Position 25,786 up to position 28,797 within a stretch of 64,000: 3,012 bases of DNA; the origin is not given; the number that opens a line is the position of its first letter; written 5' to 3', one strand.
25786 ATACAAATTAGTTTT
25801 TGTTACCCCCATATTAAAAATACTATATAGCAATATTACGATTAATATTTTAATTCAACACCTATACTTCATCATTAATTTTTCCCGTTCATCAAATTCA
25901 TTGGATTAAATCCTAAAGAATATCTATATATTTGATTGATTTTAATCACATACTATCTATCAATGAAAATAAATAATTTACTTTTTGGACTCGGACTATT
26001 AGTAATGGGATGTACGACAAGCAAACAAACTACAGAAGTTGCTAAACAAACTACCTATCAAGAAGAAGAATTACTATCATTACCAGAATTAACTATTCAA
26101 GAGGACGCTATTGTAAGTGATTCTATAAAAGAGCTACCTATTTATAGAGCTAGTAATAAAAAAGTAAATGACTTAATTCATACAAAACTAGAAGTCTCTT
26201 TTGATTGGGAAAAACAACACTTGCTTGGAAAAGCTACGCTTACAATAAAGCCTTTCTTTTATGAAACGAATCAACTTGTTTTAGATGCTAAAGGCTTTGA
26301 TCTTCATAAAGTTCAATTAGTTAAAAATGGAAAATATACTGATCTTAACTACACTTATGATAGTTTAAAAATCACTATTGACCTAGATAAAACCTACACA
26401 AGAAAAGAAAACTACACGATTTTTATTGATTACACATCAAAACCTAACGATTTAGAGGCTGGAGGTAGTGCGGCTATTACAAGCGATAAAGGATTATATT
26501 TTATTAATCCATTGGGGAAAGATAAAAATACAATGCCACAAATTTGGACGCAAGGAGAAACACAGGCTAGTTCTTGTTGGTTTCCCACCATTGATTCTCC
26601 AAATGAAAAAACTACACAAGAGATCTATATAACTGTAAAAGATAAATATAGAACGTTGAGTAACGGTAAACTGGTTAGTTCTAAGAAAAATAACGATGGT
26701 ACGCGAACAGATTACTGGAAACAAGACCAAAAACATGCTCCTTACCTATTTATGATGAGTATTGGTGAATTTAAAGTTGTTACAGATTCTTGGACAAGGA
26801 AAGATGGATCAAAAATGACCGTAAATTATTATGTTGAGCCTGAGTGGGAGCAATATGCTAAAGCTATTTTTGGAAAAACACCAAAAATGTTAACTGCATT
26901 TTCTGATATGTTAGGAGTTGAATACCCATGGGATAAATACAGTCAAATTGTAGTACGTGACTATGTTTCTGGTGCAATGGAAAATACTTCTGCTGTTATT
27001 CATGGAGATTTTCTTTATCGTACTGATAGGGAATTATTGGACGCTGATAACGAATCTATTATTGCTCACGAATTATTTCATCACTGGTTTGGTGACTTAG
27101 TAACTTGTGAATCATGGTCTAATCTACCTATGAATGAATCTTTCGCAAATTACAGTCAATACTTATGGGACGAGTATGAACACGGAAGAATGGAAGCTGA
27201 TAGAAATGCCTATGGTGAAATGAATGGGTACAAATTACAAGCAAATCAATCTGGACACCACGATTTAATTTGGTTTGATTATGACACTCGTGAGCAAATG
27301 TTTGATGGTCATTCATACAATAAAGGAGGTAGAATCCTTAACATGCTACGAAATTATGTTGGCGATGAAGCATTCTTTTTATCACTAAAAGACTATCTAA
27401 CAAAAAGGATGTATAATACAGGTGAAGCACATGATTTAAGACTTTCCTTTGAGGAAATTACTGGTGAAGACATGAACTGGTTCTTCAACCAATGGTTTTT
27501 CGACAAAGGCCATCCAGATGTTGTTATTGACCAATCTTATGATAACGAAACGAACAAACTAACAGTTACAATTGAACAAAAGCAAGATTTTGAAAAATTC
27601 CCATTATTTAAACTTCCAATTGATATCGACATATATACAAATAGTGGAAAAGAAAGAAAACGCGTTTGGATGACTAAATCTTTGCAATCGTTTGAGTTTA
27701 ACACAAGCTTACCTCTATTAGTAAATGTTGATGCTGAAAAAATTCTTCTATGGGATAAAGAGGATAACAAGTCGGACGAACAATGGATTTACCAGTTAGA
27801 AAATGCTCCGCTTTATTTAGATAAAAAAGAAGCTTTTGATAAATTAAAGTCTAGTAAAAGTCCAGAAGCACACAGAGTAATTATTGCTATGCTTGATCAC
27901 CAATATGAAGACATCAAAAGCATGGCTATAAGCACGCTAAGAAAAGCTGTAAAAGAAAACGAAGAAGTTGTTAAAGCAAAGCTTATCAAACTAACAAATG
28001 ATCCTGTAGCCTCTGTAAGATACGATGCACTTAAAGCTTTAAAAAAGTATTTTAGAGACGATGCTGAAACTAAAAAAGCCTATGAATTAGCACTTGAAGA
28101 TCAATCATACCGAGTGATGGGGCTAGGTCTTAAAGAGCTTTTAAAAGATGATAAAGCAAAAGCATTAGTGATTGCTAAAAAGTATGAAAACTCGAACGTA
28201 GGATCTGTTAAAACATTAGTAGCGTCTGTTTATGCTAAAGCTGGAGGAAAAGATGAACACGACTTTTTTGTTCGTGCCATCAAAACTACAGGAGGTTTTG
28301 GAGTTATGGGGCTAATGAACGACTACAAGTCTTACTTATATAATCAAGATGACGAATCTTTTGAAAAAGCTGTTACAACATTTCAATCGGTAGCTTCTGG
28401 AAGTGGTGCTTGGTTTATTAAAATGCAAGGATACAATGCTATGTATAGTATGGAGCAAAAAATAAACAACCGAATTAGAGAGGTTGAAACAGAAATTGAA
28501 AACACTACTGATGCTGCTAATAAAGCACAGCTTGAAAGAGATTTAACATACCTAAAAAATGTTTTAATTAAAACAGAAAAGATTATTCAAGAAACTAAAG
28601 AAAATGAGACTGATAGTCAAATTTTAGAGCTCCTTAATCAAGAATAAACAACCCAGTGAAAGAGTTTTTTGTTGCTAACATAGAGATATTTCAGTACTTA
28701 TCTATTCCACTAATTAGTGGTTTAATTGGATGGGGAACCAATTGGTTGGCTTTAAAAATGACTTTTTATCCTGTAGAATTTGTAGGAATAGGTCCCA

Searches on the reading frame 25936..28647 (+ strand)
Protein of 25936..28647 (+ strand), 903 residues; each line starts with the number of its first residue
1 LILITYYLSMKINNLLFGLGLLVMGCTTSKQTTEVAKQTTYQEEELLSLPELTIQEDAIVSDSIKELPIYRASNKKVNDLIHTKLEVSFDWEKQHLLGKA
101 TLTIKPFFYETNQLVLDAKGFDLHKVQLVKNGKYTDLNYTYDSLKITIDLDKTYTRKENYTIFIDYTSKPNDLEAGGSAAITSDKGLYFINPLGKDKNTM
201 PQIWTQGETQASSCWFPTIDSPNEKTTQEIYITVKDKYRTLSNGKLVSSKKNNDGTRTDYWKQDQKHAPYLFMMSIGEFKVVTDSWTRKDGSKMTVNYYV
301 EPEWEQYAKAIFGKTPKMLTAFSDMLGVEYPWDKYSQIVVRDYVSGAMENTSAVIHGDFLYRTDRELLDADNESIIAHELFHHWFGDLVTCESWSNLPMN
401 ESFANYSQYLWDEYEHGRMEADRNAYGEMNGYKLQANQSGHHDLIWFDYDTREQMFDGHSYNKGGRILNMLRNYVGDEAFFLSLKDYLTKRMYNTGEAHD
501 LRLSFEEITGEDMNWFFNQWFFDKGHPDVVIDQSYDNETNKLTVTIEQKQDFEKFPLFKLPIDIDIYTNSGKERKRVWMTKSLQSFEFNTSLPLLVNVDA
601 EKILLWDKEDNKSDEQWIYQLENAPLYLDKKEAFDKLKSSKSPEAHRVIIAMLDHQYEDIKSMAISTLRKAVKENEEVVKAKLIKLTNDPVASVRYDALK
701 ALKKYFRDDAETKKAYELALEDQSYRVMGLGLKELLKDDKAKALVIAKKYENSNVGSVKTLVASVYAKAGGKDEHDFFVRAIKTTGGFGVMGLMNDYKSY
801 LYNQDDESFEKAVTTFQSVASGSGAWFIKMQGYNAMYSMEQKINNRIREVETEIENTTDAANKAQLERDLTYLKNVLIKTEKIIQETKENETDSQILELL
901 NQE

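Call 56: search_protein_families(library=pfam, proteins=[window:25936-28647:+], max_evalue=0.00001)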
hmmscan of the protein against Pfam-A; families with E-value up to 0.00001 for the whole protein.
window:25936-28647:+ (903 aa): 2 families
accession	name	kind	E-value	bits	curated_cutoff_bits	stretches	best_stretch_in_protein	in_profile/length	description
PF01433.26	Peptidase_M1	-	1.1e-43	149.9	27.7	1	314-520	5-218/218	Peptidase family M1 domain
PF17900.6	Peptidase_M1_N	-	1.6e-21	77.7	25.8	1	82-271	4-186/186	Peptidase M1 N-terminal domain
